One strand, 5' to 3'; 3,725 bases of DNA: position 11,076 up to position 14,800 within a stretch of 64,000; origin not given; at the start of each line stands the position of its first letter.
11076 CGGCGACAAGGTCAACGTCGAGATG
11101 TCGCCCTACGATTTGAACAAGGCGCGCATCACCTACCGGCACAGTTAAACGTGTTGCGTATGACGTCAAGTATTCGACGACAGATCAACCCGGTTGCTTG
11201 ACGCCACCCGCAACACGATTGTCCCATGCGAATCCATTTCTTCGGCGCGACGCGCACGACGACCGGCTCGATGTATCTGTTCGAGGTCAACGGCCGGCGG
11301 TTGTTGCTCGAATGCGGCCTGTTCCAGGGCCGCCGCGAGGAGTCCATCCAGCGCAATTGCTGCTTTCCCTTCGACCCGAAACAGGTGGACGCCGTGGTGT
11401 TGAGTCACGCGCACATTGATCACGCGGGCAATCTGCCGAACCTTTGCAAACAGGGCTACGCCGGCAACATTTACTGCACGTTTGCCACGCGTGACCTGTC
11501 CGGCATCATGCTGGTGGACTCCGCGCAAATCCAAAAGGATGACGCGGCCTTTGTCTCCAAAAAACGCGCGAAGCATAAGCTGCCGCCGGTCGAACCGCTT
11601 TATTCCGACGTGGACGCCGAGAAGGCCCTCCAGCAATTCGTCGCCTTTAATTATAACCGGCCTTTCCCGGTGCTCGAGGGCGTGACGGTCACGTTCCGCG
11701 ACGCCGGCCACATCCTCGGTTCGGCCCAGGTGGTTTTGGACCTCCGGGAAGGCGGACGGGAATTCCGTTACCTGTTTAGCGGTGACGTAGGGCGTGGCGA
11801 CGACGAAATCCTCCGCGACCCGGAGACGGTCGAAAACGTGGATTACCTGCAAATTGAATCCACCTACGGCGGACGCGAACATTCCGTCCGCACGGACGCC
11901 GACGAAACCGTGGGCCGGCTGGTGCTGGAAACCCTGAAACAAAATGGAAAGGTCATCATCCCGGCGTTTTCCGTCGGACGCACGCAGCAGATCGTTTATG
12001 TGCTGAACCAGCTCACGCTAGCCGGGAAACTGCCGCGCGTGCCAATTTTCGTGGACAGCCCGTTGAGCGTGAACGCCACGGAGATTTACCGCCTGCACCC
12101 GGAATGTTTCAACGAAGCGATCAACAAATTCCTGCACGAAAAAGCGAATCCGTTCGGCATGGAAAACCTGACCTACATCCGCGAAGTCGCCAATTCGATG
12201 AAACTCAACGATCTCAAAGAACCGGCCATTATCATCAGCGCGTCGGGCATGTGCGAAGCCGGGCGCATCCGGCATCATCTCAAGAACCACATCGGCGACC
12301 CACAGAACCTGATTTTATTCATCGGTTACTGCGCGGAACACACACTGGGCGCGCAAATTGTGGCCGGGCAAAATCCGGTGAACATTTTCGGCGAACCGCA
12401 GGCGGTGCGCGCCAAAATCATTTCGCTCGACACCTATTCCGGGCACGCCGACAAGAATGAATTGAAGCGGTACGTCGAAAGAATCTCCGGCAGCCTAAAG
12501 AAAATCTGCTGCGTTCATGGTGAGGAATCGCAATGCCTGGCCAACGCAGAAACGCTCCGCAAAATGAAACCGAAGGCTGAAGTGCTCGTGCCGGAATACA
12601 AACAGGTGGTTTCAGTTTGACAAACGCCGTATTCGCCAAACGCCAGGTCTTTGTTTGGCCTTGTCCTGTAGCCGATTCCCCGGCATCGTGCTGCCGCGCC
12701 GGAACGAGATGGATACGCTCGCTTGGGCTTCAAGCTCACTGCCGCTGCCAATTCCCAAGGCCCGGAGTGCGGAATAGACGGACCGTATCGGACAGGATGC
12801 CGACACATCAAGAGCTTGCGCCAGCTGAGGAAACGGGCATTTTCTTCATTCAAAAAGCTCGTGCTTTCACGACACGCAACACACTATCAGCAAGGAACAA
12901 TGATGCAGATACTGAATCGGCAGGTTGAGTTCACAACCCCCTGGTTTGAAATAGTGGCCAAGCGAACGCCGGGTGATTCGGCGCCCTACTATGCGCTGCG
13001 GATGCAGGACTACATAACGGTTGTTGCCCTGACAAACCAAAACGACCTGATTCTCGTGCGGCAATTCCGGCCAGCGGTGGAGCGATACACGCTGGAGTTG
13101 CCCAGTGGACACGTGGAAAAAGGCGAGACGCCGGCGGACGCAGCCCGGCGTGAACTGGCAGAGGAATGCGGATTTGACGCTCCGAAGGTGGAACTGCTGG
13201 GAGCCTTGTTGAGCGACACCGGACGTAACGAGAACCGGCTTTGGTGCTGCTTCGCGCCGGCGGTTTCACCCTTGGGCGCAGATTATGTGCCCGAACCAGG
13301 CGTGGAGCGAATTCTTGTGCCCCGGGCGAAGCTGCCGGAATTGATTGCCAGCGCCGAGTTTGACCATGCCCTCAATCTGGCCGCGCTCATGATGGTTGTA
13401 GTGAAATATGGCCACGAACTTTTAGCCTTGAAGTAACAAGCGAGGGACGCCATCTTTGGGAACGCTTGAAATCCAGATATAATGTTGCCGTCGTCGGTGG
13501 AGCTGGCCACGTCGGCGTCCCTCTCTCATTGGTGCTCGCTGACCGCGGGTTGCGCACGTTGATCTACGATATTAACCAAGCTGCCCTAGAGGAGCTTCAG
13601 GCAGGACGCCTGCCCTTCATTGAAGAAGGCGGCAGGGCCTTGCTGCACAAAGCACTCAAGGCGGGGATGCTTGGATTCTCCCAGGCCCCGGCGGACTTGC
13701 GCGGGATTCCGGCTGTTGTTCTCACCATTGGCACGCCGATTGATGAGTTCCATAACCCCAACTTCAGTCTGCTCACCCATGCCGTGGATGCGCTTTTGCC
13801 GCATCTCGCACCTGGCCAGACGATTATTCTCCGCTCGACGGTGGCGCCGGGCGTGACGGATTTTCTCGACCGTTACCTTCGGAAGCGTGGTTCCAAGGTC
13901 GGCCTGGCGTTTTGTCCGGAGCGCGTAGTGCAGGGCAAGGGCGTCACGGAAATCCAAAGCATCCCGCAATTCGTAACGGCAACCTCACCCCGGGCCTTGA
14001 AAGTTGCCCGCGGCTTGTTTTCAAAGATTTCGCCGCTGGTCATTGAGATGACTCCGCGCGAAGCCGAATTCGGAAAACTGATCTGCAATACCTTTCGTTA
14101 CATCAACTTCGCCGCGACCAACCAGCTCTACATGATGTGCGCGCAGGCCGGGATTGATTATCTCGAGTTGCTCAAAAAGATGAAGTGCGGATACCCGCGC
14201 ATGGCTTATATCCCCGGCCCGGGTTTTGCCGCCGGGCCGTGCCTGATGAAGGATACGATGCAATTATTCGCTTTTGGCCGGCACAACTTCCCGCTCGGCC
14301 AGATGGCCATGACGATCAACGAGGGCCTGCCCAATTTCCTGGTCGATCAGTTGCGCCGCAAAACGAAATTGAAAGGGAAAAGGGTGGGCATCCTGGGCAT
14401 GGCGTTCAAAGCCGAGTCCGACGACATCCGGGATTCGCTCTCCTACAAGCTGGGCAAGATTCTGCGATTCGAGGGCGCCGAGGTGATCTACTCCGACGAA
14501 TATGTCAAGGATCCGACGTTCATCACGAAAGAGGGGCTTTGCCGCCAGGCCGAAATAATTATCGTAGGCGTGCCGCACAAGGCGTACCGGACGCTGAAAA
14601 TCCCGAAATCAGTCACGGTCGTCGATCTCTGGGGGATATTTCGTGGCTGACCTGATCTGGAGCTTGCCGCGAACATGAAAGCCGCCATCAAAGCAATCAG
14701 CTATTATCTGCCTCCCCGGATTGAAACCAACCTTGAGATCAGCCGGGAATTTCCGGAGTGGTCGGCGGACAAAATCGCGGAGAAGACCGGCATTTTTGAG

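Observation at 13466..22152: Amino-sugar locus coupling a private KASIII-ACP-ketoreductase module to an Arn/Wbp-like nucleotide-sugar pathway and a GT-C transferase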

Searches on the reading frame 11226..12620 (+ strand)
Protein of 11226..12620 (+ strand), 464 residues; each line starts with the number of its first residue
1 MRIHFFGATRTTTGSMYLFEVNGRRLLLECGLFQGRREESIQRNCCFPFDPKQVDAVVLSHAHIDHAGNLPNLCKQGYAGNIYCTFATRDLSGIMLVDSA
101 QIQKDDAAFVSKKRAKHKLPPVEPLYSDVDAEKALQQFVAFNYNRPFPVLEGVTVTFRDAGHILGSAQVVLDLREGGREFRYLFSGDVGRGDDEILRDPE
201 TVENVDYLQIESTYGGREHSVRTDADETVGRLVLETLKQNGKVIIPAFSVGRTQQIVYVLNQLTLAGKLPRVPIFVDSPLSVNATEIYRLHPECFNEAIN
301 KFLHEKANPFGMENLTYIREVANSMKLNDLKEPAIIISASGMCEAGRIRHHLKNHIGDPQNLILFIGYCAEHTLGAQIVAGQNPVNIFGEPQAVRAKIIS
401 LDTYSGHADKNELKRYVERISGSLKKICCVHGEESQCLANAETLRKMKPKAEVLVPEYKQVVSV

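Call 7: search_protein_families(library=pfam, proteins=[window:11226-12620:+], max_evalue=1)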
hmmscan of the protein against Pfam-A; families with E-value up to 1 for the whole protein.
window:11226-12620:+ (464 aa): 6 families
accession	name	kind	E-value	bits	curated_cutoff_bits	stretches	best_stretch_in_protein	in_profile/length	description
PF10996.14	Beta-Casp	-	3e-40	137.9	27.7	1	253-378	1-120/120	Beta-Casp domain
PF07521.17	RMMBL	-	5.6e-13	49.1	21.6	1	393-456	3-63/63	Zn-dependent metallo-hydrolase RNA specificity domain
PF00753.33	Lactamase_B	-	1.1e-12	48.7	22.7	1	13-209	5-162/196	Metallo-beta-lactamase superfamily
PF12706.13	Lactamase_B_2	-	3.3e-09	37.1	27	1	24-214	1-167/200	Beta-lactamase superfamily domain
PF16661.11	Lactamase_B_6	-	1.5e-08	34.7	27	1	19-167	2-145/193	Metallo-beta-lactamase superfamily domain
PF13483.12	Lactamase_B_3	-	0.12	12.8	24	1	15-67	8-50/160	Beta-lactamase superfamily domain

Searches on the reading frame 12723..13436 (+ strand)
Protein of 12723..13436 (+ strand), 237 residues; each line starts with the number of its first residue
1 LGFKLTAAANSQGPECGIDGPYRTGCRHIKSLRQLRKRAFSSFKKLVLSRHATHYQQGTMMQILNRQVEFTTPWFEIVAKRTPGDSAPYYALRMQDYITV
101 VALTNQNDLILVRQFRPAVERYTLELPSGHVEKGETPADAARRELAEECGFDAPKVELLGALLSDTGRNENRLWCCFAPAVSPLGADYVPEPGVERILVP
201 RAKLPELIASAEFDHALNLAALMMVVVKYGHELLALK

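Call 7: search_protein_families(library=pfam, proteins=[window:12723-13436:+], max_evalue=1)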
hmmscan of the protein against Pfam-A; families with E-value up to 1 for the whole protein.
window:12723-13436:+ (237 aa): 1 family
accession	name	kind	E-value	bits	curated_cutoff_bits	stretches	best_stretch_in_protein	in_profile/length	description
PF00293.34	NUDIX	-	2e-15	57.4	21.1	1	99-171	7-81/134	NUDIX domain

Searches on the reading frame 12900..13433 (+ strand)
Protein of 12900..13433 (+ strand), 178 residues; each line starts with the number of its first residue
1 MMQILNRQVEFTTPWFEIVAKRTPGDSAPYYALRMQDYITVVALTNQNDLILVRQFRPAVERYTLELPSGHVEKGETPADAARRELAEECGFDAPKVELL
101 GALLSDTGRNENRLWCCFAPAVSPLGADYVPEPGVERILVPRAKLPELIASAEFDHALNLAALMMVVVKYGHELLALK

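Call 59: search_protein_families(library=ncbifam, proteins=[window:12900-13433:+], max_evalue=0.00001)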
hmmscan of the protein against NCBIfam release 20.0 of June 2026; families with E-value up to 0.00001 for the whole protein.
seq(178 aa): 8 families
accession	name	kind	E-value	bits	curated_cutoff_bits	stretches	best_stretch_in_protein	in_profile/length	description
NF008736.0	PRK11762.1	equivalog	4.3e-20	72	169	1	37-166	48-177/186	ADP compounds hydrolase NudE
NF041652.1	Nud_hyd_Dein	equivalog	1.1e-08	35.5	200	1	40-107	17-87/152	Nudix hydrolase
TIGR00052.1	TIGR00052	subfamily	1.9e-08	34.1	79.55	1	46-113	55-130/188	nudix-type nucleoside diphosphatase, YffH/AdpP family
TIGR00586.1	mutt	equivalog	3.9e-08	33.3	97.9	1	39-101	7-70/129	8-oxo-dGTP diphosphatase MutT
NF008044.0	PRK10776.1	equivalog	6.1e-08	32.6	148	1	44-104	11-72/130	8-oxo-dGTP diphosphatase MutT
TIGR02705.1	nudix_YtkD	equivalog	3.1e-07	30.1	154.4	1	62-101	44-83/156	RNA deprotection pyrophosphohydrolase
NF006530.0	PRK08999.1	equivalog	4.2e-06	26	245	1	43-98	12-68/315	Nudix family hydrolase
NF001938.0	PRK00714.1-5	equivalog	9.3e-06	25.1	116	0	43-100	20-80/172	RNA pyrophosphohydrolase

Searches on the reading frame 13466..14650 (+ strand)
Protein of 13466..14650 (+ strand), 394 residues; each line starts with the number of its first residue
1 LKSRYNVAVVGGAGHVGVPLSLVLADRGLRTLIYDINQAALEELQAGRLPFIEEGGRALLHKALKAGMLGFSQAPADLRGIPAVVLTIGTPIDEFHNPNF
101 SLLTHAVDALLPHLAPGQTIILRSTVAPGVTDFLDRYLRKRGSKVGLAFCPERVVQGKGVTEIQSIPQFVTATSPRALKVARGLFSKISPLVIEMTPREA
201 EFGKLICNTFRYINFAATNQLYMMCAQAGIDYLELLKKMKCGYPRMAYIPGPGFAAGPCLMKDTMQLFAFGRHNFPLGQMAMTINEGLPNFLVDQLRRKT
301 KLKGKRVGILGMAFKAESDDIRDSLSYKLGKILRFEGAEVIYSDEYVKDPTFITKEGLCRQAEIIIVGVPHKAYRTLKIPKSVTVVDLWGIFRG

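Call 3: search_protein_families(library=pfam, proteins=[window:13466-14650:+])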
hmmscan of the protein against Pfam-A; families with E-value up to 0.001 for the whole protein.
window:13466-14650:+ (394 aa): 3 families
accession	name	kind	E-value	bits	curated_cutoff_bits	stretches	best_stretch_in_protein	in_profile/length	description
PF03721.20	UDPG_MGDP_dh_N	-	9.4e-27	94.2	27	1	6-175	2-177/187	UDP-glucose/GDP-mannose dehydrogenase family, NAD binding domain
PF03720.21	UDPG_MGDP_dh_C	-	4.4e-12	46.7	30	1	308-392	1-101/103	UDP-glucose/GDP-mannose dehydrogenase family, UDP binding domain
PF00984.24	UDPG_MGDP_dh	-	4.9e-11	43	25.4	1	198-286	1-93/94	UDP-glucose/GDP-mannose dehydrogenase family, central domain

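Call 4: search_protein_families(library=ncbifam, proteins=[window:13466-14650:+])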
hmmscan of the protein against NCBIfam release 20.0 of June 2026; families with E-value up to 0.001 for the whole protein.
window:13466-14650:+ (394 aa): 7 families
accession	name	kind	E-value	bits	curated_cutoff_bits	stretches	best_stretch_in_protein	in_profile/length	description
TIGR03026.1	NDP-sugDHase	subfamily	2.4e-73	247.2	189.8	1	7-379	3-396/413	nucleotide sugar dehydrogenase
NF040825.1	UDPMaNacDH_Arch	equivalog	2.8e-43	148.3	750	1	7-378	3-381/418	UDP-N-acetyl-D-mannosamine dehydrogenase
NF008286.0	PRK11064.1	equivalog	8.9e-39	133.2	459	1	7-391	6-418/420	UDP-N-acetyl-D-mannosamine dehydrogenase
NF041297.1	UDPGDh_AglM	equivalog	1e-28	100.4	670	1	6-345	2-357/429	UDP-glucose 6-dehydrogenase AglM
NF047673.2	TeichurnBiosyTuaD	equivalog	1.2e-26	93.8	700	1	7-342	4-348/439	UDP-glucose 6-dehydrogenase TuaD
NF011729.0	PRK15182.1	equivalog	7.6e-13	48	592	1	7-340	9-350/425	Vi polysaccharide biosynthesis UDP-N-acetylglucosamine C-6 dehydrogenase TviB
NF011631.0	PRK15057.1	equivalog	5.2e-10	39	757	1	87-354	78-346/388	UDP-glucose 6-dehydrogenase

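Call 16: search_solved_structures(query=window:13466-14650:+, max_evalue=0.001)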
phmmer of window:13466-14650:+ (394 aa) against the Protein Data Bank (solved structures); distinct sequences matched with E-value up to 0.001: 32.
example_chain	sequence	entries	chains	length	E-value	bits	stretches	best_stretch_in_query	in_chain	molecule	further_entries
3ojl_A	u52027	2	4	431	3.9e-45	158.1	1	9-377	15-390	Cap5O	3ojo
4r16_A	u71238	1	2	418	2.3e-38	135.8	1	8-377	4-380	418aa long hypothetical UDP-N-acetyl-D-mannosaminuronic acid dehydrogenase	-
4xr9_A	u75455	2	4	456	6.7e-36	127.7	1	8-351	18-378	CalS8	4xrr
3vtf_A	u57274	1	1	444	1.4e-32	116.7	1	10-345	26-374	UDP-glucose 6-dehydrogenase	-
3g79_A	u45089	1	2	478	4.2e-31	111.9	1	10-379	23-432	NDP-N-acetyl-D-galactosaminuronic acid dehydrogenase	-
4a7p_A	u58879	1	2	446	2.6e-22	83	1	7-347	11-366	UDP-GLUCOSE DEHYDROGENASE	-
1mfz_A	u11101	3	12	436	3.8e-17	66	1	10-346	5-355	GDP-mannose 6-dehydrogenase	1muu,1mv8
2y0e_A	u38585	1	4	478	7.1e-16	61.8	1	6-345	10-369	UDP-GLUCOSE DEHYDROGENASE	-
3gg2_A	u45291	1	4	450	1.6e-15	60.7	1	7-339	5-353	Sugar dehydrogenase, UDP-glucose/GDP-mannose dehydrogenase family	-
2y0c_A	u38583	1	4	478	1.8e-15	60.5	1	6-345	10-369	UDP-GLUCOSE DEHYDROGENASE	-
2y0d_A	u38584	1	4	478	1.8e-15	60.4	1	6-345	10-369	UDP-GLUCOSE DEHYDROGENASE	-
3phl_A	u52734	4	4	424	1.4e-12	51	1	8-353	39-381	UDP-glucose 6-dehydrogenase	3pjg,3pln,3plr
3pid_A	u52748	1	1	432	1.4e-12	50.9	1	8-353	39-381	UDP-glucose 6-dehydrogenase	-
2o3j_A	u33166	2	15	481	1.2e-09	41.2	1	8-351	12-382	UDP-glucose 6-dehydrogenase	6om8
9ou8_A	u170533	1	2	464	3e-09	39.9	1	12-347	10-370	UDP-glucose 6-dehydrogenase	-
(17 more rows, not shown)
